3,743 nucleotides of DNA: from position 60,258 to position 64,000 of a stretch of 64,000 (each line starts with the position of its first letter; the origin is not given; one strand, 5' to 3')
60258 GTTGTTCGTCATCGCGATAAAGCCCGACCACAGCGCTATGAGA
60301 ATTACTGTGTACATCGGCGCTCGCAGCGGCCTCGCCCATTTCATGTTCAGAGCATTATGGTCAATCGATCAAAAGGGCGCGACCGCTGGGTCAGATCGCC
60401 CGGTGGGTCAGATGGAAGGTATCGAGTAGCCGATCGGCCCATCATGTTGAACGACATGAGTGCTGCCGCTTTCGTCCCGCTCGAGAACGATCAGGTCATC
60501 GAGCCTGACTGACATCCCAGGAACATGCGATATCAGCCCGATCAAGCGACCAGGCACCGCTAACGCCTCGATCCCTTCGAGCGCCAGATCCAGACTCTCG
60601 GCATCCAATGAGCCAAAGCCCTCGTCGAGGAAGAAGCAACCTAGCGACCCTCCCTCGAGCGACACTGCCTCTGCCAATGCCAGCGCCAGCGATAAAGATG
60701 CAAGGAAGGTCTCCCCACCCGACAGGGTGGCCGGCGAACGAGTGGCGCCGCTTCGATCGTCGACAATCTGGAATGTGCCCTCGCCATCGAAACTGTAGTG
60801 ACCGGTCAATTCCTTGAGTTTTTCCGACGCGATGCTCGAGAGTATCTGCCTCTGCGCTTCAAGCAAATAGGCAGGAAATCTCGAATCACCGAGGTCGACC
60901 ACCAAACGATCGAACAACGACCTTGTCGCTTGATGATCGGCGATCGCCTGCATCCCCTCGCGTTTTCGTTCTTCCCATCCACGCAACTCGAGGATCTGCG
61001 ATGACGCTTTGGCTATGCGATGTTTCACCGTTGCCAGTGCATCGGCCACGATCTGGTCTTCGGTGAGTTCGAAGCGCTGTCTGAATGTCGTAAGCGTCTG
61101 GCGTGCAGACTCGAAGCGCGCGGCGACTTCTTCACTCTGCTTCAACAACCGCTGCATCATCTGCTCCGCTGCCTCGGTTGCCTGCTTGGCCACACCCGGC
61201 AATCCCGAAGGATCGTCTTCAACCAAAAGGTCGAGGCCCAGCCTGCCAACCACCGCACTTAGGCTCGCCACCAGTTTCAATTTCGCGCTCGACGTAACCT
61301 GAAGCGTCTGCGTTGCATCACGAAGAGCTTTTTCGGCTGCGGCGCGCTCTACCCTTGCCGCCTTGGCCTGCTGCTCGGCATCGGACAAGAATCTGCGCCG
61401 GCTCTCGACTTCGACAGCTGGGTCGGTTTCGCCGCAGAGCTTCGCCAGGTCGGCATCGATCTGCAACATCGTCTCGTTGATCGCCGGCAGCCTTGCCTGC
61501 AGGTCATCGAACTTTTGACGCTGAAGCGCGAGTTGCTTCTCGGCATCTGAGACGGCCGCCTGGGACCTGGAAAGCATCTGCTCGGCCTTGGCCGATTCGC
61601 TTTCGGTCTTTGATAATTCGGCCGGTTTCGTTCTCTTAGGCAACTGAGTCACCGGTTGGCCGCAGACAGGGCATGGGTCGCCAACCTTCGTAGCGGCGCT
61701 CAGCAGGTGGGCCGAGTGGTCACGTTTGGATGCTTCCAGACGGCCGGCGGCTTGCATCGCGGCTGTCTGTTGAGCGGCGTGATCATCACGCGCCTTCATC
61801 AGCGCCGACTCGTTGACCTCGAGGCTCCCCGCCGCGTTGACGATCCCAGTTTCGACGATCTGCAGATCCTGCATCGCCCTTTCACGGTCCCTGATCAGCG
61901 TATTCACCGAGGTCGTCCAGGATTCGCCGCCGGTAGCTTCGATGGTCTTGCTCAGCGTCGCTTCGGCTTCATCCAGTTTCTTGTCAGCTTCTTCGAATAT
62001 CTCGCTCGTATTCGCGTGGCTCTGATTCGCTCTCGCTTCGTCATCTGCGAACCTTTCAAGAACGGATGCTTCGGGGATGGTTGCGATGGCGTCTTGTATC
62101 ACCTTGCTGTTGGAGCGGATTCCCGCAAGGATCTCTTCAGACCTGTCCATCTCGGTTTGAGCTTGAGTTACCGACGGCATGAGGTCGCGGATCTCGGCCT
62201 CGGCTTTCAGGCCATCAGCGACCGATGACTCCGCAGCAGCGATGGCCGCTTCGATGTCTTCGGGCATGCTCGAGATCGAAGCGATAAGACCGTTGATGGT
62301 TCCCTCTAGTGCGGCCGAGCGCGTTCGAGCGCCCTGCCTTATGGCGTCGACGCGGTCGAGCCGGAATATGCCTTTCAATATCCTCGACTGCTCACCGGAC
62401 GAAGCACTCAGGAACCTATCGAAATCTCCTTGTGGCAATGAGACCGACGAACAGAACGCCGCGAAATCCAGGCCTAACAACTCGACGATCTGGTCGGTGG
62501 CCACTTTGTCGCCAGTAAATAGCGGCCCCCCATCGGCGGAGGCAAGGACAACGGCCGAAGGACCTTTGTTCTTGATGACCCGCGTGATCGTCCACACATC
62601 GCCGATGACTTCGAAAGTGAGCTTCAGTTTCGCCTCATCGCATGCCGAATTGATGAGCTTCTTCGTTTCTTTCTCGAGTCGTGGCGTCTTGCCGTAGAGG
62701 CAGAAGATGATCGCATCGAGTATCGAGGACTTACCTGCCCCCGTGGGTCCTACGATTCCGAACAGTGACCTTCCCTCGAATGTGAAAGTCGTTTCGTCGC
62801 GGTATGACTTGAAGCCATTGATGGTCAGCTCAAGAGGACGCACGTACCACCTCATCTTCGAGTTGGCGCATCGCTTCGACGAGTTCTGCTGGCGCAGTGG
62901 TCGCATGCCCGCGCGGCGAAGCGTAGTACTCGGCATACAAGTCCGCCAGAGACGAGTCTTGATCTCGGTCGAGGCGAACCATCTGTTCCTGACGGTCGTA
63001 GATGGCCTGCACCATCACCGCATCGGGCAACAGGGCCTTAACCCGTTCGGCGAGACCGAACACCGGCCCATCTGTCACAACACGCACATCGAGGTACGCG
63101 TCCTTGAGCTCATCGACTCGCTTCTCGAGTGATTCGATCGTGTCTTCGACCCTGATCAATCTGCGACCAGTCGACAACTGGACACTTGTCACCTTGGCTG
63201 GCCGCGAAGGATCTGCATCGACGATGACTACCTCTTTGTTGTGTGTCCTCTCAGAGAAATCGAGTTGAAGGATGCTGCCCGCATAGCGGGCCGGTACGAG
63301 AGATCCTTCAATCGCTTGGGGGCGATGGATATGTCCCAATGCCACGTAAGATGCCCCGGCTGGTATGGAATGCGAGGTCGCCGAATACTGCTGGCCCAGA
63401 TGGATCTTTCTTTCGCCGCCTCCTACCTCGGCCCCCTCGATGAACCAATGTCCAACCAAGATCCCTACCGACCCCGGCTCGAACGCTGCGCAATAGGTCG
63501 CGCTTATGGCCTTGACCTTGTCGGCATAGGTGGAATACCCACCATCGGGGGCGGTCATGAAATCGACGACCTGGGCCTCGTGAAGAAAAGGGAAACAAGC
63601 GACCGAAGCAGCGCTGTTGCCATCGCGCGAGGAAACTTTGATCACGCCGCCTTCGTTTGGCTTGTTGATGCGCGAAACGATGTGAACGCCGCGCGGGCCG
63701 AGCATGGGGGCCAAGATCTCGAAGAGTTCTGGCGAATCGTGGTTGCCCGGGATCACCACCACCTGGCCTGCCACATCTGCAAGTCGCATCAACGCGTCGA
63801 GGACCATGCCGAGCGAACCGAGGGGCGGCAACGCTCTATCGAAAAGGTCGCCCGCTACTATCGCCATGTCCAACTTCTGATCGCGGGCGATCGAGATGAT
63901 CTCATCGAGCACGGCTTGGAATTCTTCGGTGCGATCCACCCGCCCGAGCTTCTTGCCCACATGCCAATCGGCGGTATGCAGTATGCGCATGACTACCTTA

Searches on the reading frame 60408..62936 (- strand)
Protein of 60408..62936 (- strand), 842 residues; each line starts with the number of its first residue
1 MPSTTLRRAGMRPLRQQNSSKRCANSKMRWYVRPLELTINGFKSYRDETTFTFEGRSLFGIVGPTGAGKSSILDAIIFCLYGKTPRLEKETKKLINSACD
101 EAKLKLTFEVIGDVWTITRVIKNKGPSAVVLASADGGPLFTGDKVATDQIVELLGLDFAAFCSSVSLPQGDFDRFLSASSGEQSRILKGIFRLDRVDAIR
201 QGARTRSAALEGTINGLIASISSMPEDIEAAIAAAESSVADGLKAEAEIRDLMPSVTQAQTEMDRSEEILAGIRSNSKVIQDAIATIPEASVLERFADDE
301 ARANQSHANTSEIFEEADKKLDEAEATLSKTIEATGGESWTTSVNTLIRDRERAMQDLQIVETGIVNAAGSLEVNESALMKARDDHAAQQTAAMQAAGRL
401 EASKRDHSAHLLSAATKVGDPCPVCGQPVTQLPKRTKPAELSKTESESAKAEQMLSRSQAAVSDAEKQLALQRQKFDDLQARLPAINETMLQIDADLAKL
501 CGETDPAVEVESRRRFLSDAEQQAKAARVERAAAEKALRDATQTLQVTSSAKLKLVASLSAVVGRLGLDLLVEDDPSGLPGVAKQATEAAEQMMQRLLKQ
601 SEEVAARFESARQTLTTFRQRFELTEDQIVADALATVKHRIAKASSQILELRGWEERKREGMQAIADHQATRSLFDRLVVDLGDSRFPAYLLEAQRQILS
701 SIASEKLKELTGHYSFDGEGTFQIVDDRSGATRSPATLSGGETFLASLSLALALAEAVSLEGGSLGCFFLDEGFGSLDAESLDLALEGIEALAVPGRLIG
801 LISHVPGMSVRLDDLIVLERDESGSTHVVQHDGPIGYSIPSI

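Call 17: search_protein_families(library=pfam, proteins=[window:60408-62936:-])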
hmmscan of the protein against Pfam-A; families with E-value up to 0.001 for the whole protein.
window:60408-62936:- (842 aa): 6 families
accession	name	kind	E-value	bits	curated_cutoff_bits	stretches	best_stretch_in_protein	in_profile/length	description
PF13476.12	AAA_23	-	1.2e-17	65.7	27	1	36-187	1-159/201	AAA domain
PF02463.25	SMC_N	-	2e-17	63.8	40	1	36-131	4-113/220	RecF/RecN/SMC N terminal domain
PF13558.12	SbcC_Walker_B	-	4e-09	37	27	1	710-787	6-86/90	SbcC/RAD50-like, Walker B motif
PF13555.12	AAA_29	-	1.8e-06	28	27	1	45-84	12-50/61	P-loop containing region of AAA domain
PF13175.12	AAA_15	-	0.00019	21.6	32.1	1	37-83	6-50/374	AAA ATPase domain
PF00005.33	ABC_tran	-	0.00067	20.7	25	0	49-77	4-32/137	ABC transporter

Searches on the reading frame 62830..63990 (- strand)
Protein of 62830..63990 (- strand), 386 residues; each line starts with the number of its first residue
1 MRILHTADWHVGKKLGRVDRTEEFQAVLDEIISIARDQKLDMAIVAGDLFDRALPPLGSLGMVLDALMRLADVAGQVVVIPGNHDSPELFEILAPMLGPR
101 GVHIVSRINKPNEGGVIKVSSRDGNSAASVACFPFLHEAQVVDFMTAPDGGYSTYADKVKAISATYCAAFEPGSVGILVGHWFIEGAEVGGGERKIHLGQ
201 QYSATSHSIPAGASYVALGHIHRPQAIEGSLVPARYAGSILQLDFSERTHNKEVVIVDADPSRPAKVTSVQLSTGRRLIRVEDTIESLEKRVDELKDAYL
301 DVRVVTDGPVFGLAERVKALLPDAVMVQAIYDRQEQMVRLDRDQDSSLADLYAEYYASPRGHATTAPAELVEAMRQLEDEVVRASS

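Call 17: search_protein_families(library=pfam, proteins=[window:62830-63990:-])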
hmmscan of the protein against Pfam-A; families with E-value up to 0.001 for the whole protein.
window:62830-63990:- (386 aa): 3 families
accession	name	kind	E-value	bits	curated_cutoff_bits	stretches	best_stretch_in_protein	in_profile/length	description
PF00149.33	Metallophos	-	4.2e-13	50.6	21.5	1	1-224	1-191/191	Calcineurin-like phosphoesterase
PF12850.12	Metallophos_2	-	9e-06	26.2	27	1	1-243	1-138/154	Calcineurin-like phosphoesterase superfamily domain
PF12320.13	SbcD_C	-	2.4e-05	25.1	24.4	1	276-338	3-64/94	Type 5 capsule protein repressor C-terminal domain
